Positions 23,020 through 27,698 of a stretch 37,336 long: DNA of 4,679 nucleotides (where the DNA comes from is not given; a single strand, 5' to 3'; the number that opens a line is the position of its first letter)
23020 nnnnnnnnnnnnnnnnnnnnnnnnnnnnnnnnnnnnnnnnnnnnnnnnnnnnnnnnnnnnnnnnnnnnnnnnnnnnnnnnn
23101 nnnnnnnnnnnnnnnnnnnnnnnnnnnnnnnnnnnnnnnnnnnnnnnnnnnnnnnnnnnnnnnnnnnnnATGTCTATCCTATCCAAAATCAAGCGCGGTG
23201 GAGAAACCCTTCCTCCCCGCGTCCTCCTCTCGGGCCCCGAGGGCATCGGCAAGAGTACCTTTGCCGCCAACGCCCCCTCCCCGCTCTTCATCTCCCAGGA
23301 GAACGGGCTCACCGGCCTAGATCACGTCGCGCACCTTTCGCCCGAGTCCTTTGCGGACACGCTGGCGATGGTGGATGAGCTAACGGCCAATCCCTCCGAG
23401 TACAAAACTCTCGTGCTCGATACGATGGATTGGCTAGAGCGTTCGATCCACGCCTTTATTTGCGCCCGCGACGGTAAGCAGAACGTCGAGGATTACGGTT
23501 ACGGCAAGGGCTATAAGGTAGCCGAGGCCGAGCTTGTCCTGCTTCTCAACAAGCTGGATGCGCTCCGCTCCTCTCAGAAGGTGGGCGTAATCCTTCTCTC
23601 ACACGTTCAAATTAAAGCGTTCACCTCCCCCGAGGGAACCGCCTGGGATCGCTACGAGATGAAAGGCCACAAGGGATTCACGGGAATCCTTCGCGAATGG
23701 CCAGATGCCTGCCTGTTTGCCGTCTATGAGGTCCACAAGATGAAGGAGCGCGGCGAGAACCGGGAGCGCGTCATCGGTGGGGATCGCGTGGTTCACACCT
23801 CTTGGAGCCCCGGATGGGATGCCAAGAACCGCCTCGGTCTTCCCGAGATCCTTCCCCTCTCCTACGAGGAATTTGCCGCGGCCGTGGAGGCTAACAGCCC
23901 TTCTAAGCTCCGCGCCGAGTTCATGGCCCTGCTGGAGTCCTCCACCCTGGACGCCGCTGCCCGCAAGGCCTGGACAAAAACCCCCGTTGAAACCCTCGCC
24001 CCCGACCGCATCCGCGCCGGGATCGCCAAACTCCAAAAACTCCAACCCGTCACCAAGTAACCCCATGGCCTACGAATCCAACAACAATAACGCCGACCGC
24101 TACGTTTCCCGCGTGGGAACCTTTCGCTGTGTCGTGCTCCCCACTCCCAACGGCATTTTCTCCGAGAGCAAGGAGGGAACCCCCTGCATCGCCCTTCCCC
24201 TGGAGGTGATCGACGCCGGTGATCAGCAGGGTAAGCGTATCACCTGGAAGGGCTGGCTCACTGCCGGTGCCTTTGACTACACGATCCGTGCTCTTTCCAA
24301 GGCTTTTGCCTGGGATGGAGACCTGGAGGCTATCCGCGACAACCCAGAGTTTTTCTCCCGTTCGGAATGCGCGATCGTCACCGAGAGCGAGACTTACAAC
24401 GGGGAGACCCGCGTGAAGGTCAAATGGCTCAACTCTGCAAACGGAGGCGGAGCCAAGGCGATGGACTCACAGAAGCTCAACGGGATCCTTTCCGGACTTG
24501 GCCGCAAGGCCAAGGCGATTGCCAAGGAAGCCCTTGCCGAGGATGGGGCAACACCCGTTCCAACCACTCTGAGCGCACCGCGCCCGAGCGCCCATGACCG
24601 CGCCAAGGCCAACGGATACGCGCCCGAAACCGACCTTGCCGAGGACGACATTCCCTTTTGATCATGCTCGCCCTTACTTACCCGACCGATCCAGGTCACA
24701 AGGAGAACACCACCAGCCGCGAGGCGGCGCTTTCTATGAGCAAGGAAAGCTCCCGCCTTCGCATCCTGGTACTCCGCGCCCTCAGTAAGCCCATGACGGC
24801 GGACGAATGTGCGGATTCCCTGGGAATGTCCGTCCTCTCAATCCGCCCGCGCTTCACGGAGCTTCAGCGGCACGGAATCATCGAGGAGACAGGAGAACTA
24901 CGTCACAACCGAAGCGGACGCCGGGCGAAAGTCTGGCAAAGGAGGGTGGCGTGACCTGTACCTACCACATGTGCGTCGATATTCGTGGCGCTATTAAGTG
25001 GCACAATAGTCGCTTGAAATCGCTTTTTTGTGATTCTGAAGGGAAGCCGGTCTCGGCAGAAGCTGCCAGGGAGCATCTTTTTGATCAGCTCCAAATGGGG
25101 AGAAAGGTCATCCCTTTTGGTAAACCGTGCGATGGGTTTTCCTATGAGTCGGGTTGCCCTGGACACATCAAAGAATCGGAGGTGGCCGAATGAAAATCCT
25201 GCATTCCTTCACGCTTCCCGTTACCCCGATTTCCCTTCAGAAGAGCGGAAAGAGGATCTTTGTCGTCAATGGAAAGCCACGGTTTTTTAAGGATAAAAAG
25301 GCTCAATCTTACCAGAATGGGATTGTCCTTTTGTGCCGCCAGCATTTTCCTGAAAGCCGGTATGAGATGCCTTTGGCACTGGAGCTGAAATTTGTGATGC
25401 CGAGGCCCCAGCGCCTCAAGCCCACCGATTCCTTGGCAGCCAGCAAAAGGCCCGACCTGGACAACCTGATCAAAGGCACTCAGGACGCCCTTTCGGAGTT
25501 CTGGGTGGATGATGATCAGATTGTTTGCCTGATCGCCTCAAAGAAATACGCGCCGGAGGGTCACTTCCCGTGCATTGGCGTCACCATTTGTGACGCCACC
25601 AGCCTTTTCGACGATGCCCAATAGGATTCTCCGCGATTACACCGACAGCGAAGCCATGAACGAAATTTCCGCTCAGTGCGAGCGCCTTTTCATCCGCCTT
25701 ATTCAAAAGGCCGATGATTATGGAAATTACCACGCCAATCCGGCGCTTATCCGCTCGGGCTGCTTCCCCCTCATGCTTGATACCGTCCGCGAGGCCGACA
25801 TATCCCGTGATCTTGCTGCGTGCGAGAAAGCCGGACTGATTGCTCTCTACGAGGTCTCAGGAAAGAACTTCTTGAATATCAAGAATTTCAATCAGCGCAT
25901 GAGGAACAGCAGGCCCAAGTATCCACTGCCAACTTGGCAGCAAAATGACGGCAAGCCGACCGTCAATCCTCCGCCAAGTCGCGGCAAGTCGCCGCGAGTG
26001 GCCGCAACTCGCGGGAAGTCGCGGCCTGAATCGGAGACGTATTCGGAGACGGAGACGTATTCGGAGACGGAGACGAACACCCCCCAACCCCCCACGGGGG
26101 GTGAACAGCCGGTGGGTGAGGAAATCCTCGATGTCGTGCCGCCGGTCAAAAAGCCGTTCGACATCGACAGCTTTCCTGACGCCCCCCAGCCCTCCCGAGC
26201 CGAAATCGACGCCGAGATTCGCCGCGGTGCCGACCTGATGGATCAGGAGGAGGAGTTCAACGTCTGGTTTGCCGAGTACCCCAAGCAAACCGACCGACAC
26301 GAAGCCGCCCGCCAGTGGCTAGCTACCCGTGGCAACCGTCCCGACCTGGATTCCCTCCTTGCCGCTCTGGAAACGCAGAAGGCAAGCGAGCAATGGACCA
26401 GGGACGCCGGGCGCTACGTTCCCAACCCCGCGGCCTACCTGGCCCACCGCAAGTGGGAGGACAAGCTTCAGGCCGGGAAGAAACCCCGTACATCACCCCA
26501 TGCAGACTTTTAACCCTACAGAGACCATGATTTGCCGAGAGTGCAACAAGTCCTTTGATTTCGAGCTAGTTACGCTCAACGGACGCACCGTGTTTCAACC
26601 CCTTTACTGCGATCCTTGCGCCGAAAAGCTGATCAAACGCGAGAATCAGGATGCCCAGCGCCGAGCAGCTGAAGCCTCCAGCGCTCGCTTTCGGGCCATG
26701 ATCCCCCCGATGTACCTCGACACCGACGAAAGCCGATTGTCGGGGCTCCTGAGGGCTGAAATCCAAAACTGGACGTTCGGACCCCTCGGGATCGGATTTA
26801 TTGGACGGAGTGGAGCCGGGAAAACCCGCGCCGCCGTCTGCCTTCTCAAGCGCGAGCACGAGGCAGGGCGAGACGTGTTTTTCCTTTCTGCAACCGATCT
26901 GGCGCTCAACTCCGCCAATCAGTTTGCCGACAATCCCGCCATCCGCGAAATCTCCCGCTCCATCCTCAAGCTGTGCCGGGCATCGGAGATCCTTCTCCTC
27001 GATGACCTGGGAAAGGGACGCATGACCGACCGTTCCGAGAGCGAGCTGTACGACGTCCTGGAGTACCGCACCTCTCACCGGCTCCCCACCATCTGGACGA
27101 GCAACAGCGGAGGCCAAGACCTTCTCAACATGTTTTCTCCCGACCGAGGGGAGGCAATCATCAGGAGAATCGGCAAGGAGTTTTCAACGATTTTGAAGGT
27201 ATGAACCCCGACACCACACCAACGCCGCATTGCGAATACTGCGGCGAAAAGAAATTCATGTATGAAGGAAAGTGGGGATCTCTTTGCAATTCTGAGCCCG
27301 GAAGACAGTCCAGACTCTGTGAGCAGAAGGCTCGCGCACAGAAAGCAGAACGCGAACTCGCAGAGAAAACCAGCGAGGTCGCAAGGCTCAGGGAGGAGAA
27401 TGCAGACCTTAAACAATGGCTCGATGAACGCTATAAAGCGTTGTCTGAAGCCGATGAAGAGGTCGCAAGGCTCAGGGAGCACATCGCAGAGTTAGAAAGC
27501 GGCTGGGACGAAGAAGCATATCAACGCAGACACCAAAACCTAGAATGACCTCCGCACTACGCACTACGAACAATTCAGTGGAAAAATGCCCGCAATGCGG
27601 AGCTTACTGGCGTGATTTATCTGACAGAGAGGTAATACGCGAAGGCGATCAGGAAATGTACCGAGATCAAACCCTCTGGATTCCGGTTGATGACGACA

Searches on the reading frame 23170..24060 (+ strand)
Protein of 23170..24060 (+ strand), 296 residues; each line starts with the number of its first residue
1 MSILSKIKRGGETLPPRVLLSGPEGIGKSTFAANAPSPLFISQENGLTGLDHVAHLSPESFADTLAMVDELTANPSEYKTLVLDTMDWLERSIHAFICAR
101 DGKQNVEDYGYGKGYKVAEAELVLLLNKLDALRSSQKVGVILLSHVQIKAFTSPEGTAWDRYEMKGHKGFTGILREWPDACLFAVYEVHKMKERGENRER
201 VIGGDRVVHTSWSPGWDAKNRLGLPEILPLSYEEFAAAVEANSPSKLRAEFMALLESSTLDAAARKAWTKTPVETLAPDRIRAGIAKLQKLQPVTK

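Call 57: search_protein_families(library=phrogs, max_evalue=0.01, proteins=[window:23170-24060:+])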
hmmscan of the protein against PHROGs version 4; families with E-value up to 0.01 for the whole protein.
window:23170-24060:+ (296 aa): 2 families
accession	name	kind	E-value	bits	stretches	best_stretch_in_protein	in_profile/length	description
phrog_124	-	DNA, RNA and nucleotide metabolism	1.4e-37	130.9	1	6-243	33-261/382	Sak4-like ssDNA annealing protein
phrog_19299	-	head and packaging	7.3e-05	22.4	1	39-200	403-565/702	terminase large subunit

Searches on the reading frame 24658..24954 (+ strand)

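Call 57: search_protein_families(library=phrogs, max_evalue=0.01, proteins=[window:24658-24954:+])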
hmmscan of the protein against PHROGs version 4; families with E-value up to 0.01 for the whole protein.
window:24658-24954:+ (98 aa): 1 family
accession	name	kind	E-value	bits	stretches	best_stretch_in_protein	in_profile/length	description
phrog_1123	-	unknown function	1.4e-16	61.3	1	17-95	15-96/112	-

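Call 60: search_protein_families(library=pfam, max_evalue=0.01, proteins=[window:24658-24954:+])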
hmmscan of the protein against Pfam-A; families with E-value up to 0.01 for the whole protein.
window:24658-24954:+ (98 aa): 2 families
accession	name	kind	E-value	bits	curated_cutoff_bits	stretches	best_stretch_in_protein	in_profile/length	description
PF13545.12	HTH_Crp_2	-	0.0049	17.2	27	1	42-79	19-56/70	Crp-like helix-turn-helix domain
PF12840.13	HTH_20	-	0.0057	17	27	1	32-77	3-50/51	Helix-turn-helix domain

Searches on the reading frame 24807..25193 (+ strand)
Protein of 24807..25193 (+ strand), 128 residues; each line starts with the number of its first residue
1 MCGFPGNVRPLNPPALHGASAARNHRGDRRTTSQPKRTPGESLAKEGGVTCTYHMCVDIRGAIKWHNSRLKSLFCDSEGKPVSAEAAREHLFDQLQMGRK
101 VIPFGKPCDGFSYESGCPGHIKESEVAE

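Call 57: search_protein_families(library=phrogs, max_evalue=0.01, proteins=[window:24807-25193:+])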
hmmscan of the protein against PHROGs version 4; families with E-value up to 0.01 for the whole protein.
window:24807-25193:+ (128 aa): 1 family
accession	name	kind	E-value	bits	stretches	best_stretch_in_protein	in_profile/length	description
phrog_21034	-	unknown function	1e-19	71.6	1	52-127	7-82/93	-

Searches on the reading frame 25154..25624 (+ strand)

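Call 57: search_protein_families(library=phrogs, max_evalue=0.01, proteins=[window:25154-25624:+])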
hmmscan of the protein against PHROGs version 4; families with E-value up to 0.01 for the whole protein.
window:25154-25624:+ (156 aa): 5 families
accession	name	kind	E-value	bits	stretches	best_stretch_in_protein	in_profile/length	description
phrog_140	-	DNA, RNA and nucleotide metabolism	1.9e-25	90.8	1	15-144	37-164/219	RusA-like Holliday junction resolvase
phrog_34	-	DNA, RNA and nucleotide metabolism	1.5e-14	55.3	1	16-148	74-194/259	RusA-like Holliday junction resolvase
phrog_3055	-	DNA, RNA and nucleotide metabolism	1.1e-08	35.8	1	70-135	132-198/233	RusA-like Holliday junction resolvase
phrog_1532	-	unknown function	0.0002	22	1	98-137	22-64/80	-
phrog_11573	-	unknown function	0.0012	20.1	1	95-136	57-99/110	-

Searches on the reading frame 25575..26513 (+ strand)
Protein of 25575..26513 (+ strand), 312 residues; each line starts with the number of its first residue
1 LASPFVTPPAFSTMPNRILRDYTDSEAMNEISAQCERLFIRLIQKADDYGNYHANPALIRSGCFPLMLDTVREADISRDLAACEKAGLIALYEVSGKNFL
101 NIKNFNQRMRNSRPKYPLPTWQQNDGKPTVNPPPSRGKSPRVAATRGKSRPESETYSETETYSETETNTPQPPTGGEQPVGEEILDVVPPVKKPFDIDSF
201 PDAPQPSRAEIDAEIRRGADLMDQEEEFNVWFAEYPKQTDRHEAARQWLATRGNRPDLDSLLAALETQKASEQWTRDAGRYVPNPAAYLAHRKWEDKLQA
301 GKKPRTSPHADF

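Call 57: search_protein_families(library=phrogs, max_evalue=0.01, proteins=[window:25575-26513:+])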
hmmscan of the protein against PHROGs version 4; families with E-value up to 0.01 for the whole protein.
window:25575-26513:+ (312 aa): 11 families
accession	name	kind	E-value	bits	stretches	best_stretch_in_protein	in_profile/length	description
phrog_5810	-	DNA, RNA and nucleotide metabolism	7.7e-18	66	1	14-175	2-158/268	replication initiation protein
phrog_1408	-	DNA, RNA and nucleotide metabolism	2.8e-16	60.9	1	24-185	13-181/302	replication initiation protein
phrog_9474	-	DNA, RNA and nucleotide metabolism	1.7e-12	48.5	1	166-301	161-252/288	replication initiation protein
phrog_2149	-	DNA, RNA and nucleotide metabolism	1.5e-11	45.7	1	38-251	26-237/289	replication initiation protein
phrog_270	-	DNA, RNA and nucleotide metabolism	1.6e-10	41.9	1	30-307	44-259/383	replication initiation protein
phrog_9327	-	DNA, RNA and nucleotide metabolism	2.9e-08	34.6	1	216-299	162-243/276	primosomal protein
phrog_16167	-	DNA, RNA and nucleotide metabolism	1.7e-07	32.3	1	25-122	14-108/315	replication initiation protein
phrog_12556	-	DNA, RNA and nucleotide metabolism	6.3e-05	23.6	1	26-108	15-92/347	replication initiation protein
phrog_10293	-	unknown function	0.00073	20.3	1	225-296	14-83/185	-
phrog_16304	-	unknown function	0.00093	20.2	1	223-303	142-230/244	-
phrog_1347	-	unknown function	0.0027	17.5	1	224-297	273-346/417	-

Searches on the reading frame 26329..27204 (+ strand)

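Call 57: search_protein_families(library=phrogs, max_evalue=0.01, proteins=[window:26329-27204:+])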
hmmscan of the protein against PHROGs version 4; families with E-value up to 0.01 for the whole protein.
window:26329-27204:+ (291 aa): 4 families
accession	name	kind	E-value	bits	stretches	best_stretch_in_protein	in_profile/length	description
phrog_50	-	DNA, RNA and nucleotide metabolism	2.6e-22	80.6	1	68-281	277-493/570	DnaC-like helicase loader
phrog_3277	-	DNA, RNA and nucleotide metabolism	2e-13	51.5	1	154-287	12-143/168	DnaC-like helicase loader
phrog_26922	-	DNA, RNA and nucleotide metabolism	2.8e-08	35.2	1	218-269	11-62/92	DnaC-like helicase loader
phrog_27475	-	unknown function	0.0048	16.4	1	157-260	447-545/599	-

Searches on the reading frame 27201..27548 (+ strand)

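Call 57: search_protein_families(library=phrogs, max_evalue=0.01, proteins=[window:27201-27548:+])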
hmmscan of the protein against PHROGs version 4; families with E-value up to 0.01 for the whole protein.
window:27201-27548:+ (115 aa): 2 families
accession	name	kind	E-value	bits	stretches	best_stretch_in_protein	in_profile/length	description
phrog_1137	-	unknown function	0.00017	22.6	0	81-105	35-59/67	-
phrog_2619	-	unknown function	0.0043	18.2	0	43-107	43-103/124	-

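Call 60: search_protein_families(library=pfam, max_evalue=0.01, proteins=[window:27201-27548:+])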
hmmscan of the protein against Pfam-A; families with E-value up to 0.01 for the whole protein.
window:27201-27548:+ (115 aa): 2 families
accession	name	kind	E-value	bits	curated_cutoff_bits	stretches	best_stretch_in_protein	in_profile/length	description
PF10498.14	IFT57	-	0.00097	18.6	40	1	35-99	280-343/360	Intra-flagellar transport protein 57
PF24918.1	NET2A_C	-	0.0086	16.4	27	1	35-96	56-117/180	NET2A, C-terminal domain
